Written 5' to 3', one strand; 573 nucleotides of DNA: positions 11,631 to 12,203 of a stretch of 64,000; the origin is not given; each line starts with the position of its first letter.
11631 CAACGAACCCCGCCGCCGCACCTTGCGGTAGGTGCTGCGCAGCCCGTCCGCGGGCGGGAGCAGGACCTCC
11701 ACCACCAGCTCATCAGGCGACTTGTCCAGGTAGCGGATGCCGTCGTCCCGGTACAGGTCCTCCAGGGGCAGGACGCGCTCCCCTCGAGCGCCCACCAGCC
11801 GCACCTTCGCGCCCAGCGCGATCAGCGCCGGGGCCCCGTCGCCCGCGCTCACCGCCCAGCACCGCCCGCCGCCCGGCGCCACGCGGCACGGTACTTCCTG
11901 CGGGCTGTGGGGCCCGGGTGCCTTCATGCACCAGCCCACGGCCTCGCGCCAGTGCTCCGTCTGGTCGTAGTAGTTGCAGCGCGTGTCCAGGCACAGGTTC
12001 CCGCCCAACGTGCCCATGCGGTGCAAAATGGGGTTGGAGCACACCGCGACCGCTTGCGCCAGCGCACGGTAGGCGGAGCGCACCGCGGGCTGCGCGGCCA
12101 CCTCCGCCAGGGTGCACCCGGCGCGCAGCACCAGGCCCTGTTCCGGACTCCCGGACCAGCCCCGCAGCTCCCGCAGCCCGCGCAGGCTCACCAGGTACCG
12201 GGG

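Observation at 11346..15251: hcrCAB-ordered Mo-hydroxylase whose FAD subunit carries a four-Cys loop insertion (4-hydroxybenzoyl-CoA reductase signature)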

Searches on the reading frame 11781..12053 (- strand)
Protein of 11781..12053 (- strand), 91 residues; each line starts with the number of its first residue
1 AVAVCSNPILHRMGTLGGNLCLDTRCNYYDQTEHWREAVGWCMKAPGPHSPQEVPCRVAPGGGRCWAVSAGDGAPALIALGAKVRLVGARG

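Call 49: search_solved_structures(query=window:11781-12053:-, max_evalue=10, show_alignments=4)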
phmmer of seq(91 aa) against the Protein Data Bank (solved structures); distinct sequences matched with E-value up to 10: 10.
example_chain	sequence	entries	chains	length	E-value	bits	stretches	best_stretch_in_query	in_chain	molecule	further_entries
1rm6_B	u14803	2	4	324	2e-16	63.1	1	7-91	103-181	4-hydroxybenzoyl-CoA reductase beta subunit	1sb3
5y6q_B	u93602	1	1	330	0.0014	21.8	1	6-85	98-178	Aldehyde oxidase medium subunit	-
8idm_A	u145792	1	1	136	0.48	13.7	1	17-66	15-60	VHH-T71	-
8idi_A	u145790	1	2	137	0.48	13.7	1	17-66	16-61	VHH-T71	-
6s0y_A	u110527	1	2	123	0.51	13.6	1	17-71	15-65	M2e-VHH-23m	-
7n6g_0A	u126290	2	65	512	0.78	13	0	30-55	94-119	PF16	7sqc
7s46_A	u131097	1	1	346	1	12.7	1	27-60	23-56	Isoform 2 of Serine/threonine-protein kinase PAK 4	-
28jf_F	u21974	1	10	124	1.1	12.6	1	18-65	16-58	VHH016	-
4fif_A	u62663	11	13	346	1.3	12.3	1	27-60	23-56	Serine/threonine-protein kinase PAK 4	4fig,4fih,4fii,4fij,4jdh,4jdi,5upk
4jdj_A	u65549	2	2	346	1.4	12.2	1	27-60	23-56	Serine/threonine-protein kinase PAK 4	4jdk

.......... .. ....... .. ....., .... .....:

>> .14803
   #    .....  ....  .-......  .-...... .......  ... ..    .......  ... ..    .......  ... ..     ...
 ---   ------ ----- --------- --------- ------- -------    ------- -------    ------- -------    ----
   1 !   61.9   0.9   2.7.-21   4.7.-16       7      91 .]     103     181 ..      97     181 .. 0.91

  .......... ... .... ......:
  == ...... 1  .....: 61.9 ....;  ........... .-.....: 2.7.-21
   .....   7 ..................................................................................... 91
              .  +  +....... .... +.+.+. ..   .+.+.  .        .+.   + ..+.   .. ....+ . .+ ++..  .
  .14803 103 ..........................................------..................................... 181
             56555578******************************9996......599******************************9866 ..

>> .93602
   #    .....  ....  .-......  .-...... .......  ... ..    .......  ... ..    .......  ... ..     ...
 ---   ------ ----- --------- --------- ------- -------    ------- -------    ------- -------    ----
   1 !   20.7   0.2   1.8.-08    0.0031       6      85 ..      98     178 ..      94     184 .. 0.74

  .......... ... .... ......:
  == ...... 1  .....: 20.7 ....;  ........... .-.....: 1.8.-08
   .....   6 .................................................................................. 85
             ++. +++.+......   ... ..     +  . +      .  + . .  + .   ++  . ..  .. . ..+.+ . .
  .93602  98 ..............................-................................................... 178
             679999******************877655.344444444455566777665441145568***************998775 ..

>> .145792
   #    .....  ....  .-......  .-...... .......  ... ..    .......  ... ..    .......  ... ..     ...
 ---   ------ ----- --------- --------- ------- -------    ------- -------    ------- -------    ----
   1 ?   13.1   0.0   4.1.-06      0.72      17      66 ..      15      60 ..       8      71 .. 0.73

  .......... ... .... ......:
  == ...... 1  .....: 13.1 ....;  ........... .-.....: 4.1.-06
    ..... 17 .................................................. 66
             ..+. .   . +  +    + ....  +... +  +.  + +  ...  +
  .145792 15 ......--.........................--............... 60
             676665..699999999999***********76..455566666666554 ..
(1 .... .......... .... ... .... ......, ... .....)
